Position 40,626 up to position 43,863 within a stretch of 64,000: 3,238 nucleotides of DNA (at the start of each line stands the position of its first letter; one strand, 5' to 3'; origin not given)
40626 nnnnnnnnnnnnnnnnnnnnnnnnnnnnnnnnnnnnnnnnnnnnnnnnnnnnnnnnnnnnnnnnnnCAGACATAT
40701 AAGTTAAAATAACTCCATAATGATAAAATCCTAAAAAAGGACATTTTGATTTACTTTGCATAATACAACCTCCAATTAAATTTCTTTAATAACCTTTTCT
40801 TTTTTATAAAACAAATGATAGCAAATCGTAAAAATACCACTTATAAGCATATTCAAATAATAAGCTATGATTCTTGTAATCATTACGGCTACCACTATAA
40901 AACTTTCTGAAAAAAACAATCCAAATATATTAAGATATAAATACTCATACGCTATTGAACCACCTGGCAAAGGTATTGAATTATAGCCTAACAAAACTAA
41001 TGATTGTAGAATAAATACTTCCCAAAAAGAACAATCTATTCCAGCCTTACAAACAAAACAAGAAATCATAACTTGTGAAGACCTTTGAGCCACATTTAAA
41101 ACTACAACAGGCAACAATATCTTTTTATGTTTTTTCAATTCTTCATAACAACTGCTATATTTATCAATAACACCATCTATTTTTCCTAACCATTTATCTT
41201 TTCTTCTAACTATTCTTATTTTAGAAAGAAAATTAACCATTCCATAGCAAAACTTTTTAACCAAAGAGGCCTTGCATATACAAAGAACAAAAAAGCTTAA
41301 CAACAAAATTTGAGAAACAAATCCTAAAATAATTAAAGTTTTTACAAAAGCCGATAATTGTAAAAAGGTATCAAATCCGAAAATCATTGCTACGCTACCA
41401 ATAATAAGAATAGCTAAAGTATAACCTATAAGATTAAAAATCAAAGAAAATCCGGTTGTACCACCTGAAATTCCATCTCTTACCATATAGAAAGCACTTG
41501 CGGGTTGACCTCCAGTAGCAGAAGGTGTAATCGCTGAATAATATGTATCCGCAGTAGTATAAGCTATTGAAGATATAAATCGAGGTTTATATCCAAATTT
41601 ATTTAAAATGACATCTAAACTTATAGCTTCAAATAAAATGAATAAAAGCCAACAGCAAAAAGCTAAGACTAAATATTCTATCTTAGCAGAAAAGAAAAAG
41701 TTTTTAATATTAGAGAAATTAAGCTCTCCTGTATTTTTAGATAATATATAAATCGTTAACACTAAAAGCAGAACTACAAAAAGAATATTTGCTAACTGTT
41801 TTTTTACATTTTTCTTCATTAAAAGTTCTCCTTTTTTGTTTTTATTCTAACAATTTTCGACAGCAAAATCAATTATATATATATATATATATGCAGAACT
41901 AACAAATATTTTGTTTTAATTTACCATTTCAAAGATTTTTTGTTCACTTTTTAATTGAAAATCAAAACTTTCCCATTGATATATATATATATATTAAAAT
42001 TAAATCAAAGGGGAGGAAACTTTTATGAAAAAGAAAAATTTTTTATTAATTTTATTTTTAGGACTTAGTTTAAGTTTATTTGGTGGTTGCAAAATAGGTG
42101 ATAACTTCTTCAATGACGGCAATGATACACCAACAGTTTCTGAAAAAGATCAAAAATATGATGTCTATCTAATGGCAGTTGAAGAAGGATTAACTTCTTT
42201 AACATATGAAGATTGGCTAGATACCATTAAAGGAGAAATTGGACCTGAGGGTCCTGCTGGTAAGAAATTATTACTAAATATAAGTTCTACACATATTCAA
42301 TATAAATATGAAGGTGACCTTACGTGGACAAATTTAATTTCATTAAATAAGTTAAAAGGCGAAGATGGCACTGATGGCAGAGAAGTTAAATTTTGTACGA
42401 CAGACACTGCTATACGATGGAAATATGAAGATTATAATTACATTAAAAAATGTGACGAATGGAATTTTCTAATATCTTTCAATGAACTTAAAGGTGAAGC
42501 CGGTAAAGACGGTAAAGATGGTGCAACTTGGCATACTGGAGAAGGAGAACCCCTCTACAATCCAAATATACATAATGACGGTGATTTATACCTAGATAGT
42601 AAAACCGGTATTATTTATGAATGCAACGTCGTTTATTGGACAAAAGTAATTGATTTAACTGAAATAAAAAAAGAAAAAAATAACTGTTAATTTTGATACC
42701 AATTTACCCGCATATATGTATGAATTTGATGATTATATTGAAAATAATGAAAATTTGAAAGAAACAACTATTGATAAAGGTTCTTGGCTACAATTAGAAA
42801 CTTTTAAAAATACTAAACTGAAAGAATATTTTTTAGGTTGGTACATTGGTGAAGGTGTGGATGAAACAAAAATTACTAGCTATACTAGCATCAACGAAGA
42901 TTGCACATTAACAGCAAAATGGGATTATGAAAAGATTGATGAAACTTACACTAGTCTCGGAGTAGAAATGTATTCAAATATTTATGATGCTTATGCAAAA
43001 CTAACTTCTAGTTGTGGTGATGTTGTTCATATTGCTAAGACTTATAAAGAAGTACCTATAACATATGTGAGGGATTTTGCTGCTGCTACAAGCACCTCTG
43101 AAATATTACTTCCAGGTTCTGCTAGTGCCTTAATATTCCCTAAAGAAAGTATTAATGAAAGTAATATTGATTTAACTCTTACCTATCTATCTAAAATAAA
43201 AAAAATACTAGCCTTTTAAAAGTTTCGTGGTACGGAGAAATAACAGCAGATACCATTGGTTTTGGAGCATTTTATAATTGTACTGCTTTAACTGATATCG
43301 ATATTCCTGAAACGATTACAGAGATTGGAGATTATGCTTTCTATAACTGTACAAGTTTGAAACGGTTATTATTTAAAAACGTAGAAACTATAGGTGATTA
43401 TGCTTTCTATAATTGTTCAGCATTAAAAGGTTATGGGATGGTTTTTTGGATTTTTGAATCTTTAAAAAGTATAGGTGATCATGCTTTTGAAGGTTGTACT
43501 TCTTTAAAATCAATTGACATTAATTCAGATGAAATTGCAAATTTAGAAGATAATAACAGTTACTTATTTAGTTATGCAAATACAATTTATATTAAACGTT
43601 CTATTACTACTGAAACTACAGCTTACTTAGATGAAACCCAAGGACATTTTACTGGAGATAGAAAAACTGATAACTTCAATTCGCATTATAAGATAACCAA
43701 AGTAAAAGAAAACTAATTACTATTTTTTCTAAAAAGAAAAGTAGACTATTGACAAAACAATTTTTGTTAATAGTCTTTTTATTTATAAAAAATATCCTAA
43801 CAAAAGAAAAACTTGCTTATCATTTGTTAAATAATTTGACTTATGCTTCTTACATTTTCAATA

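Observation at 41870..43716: A lipoprotein / collagen-like / Flg_new / BspA-LRR surface gene broken into three ORFs exactly at poly-A tracts, with TA-repeat tracts in its promoter region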

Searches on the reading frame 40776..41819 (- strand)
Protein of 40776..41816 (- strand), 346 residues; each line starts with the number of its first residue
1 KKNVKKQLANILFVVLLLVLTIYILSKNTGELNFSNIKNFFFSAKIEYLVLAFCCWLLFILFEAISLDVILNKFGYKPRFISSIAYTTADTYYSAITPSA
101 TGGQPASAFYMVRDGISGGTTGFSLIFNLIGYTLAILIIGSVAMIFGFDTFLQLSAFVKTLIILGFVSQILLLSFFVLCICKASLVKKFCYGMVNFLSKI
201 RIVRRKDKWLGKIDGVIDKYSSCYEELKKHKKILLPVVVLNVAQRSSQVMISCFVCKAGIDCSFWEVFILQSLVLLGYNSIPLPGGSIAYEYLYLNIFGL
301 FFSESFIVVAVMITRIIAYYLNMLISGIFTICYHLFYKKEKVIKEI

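Call 11: find_encoding_contigs(protein=window:40776-41816:-, flank=5000, max_places=10)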
Protein window:40776-41816:- (346 aa): no gene with exactly this product is on record in the collection.

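Call 13: find_encoding_contigs(protein=window:40779-41819:-, flank=5000, max_places=10)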
Protein window:40779-41819:- (347 aa): no gene with exactly this product is on record in the collection.

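Call 21: search_protein_families(library=pfam, max_evalue=0.001, proteins=[window:40779-41819:-])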
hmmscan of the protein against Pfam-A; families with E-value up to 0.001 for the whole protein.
window:40779-41819:- (347 aa): 1 family
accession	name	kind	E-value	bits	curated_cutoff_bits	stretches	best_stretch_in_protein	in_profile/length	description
PF03706.18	LPG_synthase_TM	-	3.2e-30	106.1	33.4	1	12-326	5-301/302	Lysylphosphatidylglycerol synthase TM region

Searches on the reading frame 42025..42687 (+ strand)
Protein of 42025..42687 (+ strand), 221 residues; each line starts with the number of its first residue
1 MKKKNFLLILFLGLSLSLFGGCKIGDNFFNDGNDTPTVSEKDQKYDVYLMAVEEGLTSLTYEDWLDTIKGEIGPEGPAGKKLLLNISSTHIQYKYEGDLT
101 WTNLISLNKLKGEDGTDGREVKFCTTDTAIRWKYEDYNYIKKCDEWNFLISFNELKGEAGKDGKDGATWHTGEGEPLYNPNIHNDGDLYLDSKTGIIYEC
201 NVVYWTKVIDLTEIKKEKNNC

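Call 6: search_protein_families(library=pfam, max_evalue=0.1, proteins=[window:42025-42687:+])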
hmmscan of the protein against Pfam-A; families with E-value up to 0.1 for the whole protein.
window:42025-42687:+ (221 aa): 1 family
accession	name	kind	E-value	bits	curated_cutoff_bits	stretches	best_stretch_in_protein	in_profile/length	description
PF17518.7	DUF5443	-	0.059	12.8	25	1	98-152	162-211/344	Family of unknown function (DUF5443)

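Call 10: find_encoding_contigs(protein=window:42025-42687:+, flank=4000, max_places=10)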
Protein window:42025-42687:+ (221 aa): no gene with exactly this product is on record in the collection.

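Call 65: list_cluster_members(proteins=[window:42025-42687:+, window:42716-43216:+, window:43438-43713:+, window:40779-41819:-, window:35835-39062:-])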
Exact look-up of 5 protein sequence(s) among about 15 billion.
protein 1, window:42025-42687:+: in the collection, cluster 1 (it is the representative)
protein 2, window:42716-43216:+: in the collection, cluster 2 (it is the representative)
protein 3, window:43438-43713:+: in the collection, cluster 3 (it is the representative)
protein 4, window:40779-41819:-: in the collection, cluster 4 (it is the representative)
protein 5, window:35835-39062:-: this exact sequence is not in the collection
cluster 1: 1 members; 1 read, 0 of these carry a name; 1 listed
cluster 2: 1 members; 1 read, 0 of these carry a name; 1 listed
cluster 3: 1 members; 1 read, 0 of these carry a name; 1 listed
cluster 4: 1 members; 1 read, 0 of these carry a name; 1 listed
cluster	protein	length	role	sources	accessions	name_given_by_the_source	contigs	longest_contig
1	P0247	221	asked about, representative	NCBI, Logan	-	-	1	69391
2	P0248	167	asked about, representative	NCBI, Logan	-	-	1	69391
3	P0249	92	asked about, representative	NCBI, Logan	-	-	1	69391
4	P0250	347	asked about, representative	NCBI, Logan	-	-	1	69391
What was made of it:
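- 42025..42690 (+): Segment 1 (221 codons): signal peptide with the lipobox cysteine Cys22, and an N-terminal module with three short Gly-X-Y runs. It ends 3 codons after the frameshift. The piece is recorded as a singleton protein held by NCBI and Logan (call 65).
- On Simple-sequence-repeat contingency locus (phase-variable gene): No other strain carries the gene (call 65).
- The three pieces are recorded from both NCBI and Logan (call 65). The genome is known from a single sample (call 65).
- Tried and rejected: The index lacks the source record, although the cluster table has it (call 65).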

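Call 81: search_dna_similar(query=window:42025-42687:+, collection=phages, mode=protein, max_rows=10, max_evalue=0.001)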
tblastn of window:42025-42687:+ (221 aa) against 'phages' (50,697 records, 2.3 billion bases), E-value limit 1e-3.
Records with a match: 10; places in all: 14; records where one place covers at least 80% of the query: 0.
Best place of each record, by identity: <60% 10.
By first word of the organism name: Pseudomonas 3; Bacteriophage 2; Stenotrophomonas 2; Erwinia 1; Pantoea 1; Clostridium 1.
By host as written in the record: - 3; Pseudomonas fluorescens SBW25 2; Stenotrophomonas maltophilia D1585 2; Erwinia amylovora YBK14808 1; Pantoea agglomerans AUR 1; Clostridium perfringens 1.
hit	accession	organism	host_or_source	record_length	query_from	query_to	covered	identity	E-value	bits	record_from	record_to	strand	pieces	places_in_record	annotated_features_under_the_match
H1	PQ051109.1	Erwinia phage Fifi011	Erwinia amylovora YBK14808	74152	64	211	67%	29.5%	3e-4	47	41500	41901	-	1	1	tail fiber protein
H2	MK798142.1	Pantoea phage vB_PagM_AAM22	Pantoea agglomerans AUR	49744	57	176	54%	32.3%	9e-5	49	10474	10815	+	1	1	structural protein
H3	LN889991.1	Bacteriophage 15G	-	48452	70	155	39%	31.6%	3e-5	50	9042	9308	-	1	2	record has no annotation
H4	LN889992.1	Pseudomonas phage 15b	-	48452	70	155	39%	31.6%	3e-5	50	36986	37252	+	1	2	record has no annotation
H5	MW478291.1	Clostridium phage phiCp-D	Clostridium perfringens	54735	61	120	27%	43.3%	3e-6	53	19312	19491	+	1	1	polysaccharide deacetylase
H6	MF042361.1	Pseudomonas phage Skulduggery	Pseudomonas fluorescens SBW25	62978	73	135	29%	38.1%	6e-7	55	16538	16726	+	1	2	hypothetical protein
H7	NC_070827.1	Pseudomonas phage Skulduggery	Pseudomonas fluorescens SBW25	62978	73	135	29%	38.1%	6e-7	55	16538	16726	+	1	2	hypothetical protein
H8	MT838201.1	Bacteriophage sp.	human fecal samples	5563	63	134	33%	32.1%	9e-5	49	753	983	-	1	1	record has no annotation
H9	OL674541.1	Stenotrophomonas phage vB_SmaS-AXL_1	Stenotrophomonas maltophilia D1585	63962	79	120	19%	47.6%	4e-4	47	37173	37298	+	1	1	tail assembly protein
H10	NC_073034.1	Stenotrophomonas phage vB_SmaS-AXL_1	Stenotrophomonas maltophilia D1585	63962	79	120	19%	47.6%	4e-4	47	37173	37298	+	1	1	tail assembly protein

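Call 85: predict_structure(alignment_id=A3)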
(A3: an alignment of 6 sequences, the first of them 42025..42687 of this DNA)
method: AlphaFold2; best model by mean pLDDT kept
length: 221 residues; sequences in the alignment: 6
mean_pLDDT: 48.7   pTM: 0.30
mean pLDDT of the five models: 48.7, 48.4, 46.2, 46.0, 45.2
residues with pLDDT >= 90: 0; 70-90: 39; 50-70: 63; < 50: 119
segments of 3 or more residues with pLDDT < 50: 1-81, 107-116, 152-166, 211-221
pLDDT, mean of each block of 10 residues (from residue 1): 37 34 28 30 24 27 30 34 54 66 53 49 59 63 69 38 46 81 74 69 71 37 33
secondary structure, 60 per line:
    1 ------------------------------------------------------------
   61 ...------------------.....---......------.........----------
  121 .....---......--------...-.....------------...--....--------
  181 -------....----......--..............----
elements in order: E82-86 E90-95 E102-106 H107-110 E121-125 E129-134 E147-151 E169-172 E188-191 E196-201 E204-210 H211-217
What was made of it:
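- Tried and rejected: The AlphaFold2 model of ORF1 was unusable (pLDDT 48.7, call 85), so I made no fold search of it.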

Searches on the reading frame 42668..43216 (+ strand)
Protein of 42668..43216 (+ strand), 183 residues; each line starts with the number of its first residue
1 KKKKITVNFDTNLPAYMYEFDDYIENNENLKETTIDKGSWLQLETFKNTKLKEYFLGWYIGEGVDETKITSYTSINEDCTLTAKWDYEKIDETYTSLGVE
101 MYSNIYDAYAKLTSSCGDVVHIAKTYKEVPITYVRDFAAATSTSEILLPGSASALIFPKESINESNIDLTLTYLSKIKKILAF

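Call 6: search_protein_families(library=pfam, max_evalue=0.1, proteins=[window:42668-43216:+])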
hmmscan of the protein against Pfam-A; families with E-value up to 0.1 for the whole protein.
window:42668-43216:+ (183 aa): 0 families

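Call 44: search_protein_families(library=pfam, max_evalue=10, proteins=[window:42668-43216:+])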
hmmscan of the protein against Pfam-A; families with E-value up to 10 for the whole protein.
window:42668-43216:+ (183 aa): 0 families

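Call 50: predict_structure(alignment_id=A2)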
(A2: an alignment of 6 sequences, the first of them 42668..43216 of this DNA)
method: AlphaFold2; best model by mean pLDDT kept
length: 183 residues; sequences in the alignment: 6
mean_pLDDT: 78.6   pTM: 0.70
mean pLDDT of the five models: 78.6, 73.7, 70.1, 67.1, 61.3
residues with pLDDT >= 90: 50; 70-90: 94; 50-70: 17; < 50: 22
segments of 3 or more residues with pLDDT < 50: 62-66, 157-173
pLDDT, mean of each block of 10 residues (from residue 1): 84 90 89 84 77 86 50 71 89 93 87 93 92 87 87 57 42 59 76
secondary structure, 60 per line:
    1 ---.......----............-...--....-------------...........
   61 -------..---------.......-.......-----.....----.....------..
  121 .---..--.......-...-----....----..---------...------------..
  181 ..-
elements in order: E4-10 H15-26 E33-36 H50-54 E55-60 E79-85 H87-93 E99-103 E108-112 E119-121 E129-135 E145-148 E179-182
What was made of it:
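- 42668..43219 (+): Segment 2 (+1 frame): the most conserved part of the family (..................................). It consists of a B-repeat-like beta-grasp followed by the start of the LRR solenoid. The AlphaFold2 model has pLDDT 78.6 (call 50).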

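Call 52: fold_search(model_id=the predicted structure, library=pdb)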
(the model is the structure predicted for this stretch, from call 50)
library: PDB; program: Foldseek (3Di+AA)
matches with E <= 10: 230; with E <= 0.001: 0
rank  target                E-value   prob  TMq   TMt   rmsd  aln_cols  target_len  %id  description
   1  6mlx_C                3.6e-02  1.00  0.32  0.28   3.7        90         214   12  Crystal structure of T. pallidum Leucine Rich Repeat protein (TpLRR) (released 2019-07-17)
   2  6mlx_A                1.1e-01  0.98  0.32  0.28   3.7        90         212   12  Crystal structure of T. pallidum Leucine Rich Repeat protein (TpLRR) (released 2019-07-17)
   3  7pv9_A                1.2e-01  0.98  0.29  0.16   3.7        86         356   20  Listeria monocytogene InlB (internalin B) residues 36-392 (internalin domain and B-repeat) (released 2022-01-26)
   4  7nms                  1.2e-01  0.98  0.29  0.16   3.8        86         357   20  InlB392_T332E: T332E variant of Listeria monocytogenes InlB (internalin B) residues 36-392 (released 2022-01-26)
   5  6mlx_B                1.6e-01  0.95  0.31  0.27   3.8        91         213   12  Crystal structure of T. pallidum Leucine Rich Repeat protein (TpLRR) (released 2019-07-17)
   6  9qr4_C                1.7e-01  0.93  0.28  0.16   4.1        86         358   20  InlB392_T336Y: T336Y variant of Listeria monocytogenes InlB (internalin B) residues 36-392 (released 2025-12-03)
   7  2y5p_D                1.9e-01  0.96  0.29  0.64   3.8        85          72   19  B-repeat of Listeria monocytogenes InlB (internalin B) (released 2011-02-23)
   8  10qf                  2.5e-01  0.91  0.25  0.10   5.5        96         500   20  Crystal Structure of Treponema denticola Sialidase (TDE_0471) (released 2026-02-25)
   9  2y5p_C                2.6e-01  0.92  0.28  0.62   4.1        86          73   19  B-repeat of Listeria monocytogenes InlB (internalin B) (released 2011-02-23)
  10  9qr4_A                2.8e-01  0.91  0.28  0.15   4.2        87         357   20  InlB392_T336Y: T336Y variant of Listeria monocytogenes InlB (internalin B) residues 36-392 (released 2025-12-03)
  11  9qr5                  3.8e-01  0.85  0.28  0.15   4.0        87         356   22  InlB392_V333E: V333E variant of Listeria monocytogenes InlB (internalin B) residues 36-392 (released 2025-11-26)
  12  10qi                  7.7e-01  0.66  0.27  0.11   4.8        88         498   23  Crystal Structure of Treponema denticola Sialidase (TDE_0471) D165A mutant bound to 3'-sialyllactose (only Neu5Ac visibl (released 2026-02-25)
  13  2fe8_B                9.8e-01  0.23  0.19  0.12   7.3        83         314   12  SARS coronavirus papain-like protease: structure of a viral deubiquitinating enzyme (released 2006-03-21)
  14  3i57_A                1.4e+00  0.07  0.13  0.13  10.1        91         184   10  Type 2 repeat of the mucus binding protein MUB from Lactobacillus reuteri (released 2009-09-15)
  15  9or4_D                1.4e+00  0.07  0.18  0.12  13.8       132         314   14  Crystal structure of SARS-CoV2 PLpro in complex with a covalent inhibitor (released 2026-02-25)
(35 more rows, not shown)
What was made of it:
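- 42668..43219 (+): Foldseek hits are the InlB B-repeat and TpLRR (call 52).
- On Flg_new / Listeria-Bacteroides repeat (Pfam PF09479): The AlphaFold2 model (pLDDT 78.6) hits InlB B-repeat 2y5p and 7pv9 with probability 0.96-0.98, but with E-values of 0.1-0.2 and a query TM-score of 0.29 (calls 50, 52).
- Closest known: BspA-type leucine-rich-repeat surface proteins. Same: The modelled middle/LRR part hits the TpLRR structure 6mlx (call 52).
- Closest known: Listeria InlB B-repeat / Pfam Flg_new. Same: The first roughly 85 residues of the middle segment show the same beta-grasp-like topology (2y5p: target TM-score 0.64, probability 0.96, 19-20% identity, call 52).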

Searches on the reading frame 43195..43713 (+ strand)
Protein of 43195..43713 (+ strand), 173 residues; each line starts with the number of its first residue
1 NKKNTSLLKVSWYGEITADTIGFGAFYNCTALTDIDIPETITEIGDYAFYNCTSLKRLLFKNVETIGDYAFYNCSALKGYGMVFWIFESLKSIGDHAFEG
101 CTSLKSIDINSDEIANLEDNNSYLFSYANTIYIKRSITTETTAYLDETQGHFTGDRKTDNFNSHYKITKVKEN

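Call 6: search_protein_families(library=pfam, max_evalue=0.1, proteins=[window:43195-43713:+])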
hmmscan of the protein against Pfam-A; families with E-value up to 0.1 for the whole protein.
window:43195-43713:+ (173 aa): 4 families
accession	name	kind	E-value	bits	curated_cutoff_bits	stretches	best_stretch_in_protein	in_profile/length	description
PF13306.12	LRR_5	-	2.7e-25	89.2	27.7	2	18-78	22-82/127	BspA type Leucine rich repeat region (6 copies)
PF13855.12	LRR_8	-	1.5e-07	31.5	27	1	89-118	12-41/61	Leucine rich repeat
PF12799.13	LRR_4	-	0.00021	21.9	27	0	90-119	13-41/44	Leucine Rich repeats (2 copies)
PF23952.1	LRR_EndoS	-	0.019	15.6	27.9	0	88-122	68-102/116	Endo-beta-N-acetylglucosaminidase EndoS LRR domain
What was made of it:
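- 43195..43716 (+): Segment 3 (same frame as segment 1): BspA-type leucine-rich repeats and the conserved C-terminal domain. Pfam LRR_5, E = 2.7e-25 (call 6).
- On BspA-type LRR protein (Pfam PF13306 LRR_5): 89.2 bits for segment 3 alone (call 6).
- Checked: A BspA-type LRR_5 domain is present in the third piece (E = 2.7e-25, call 6).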
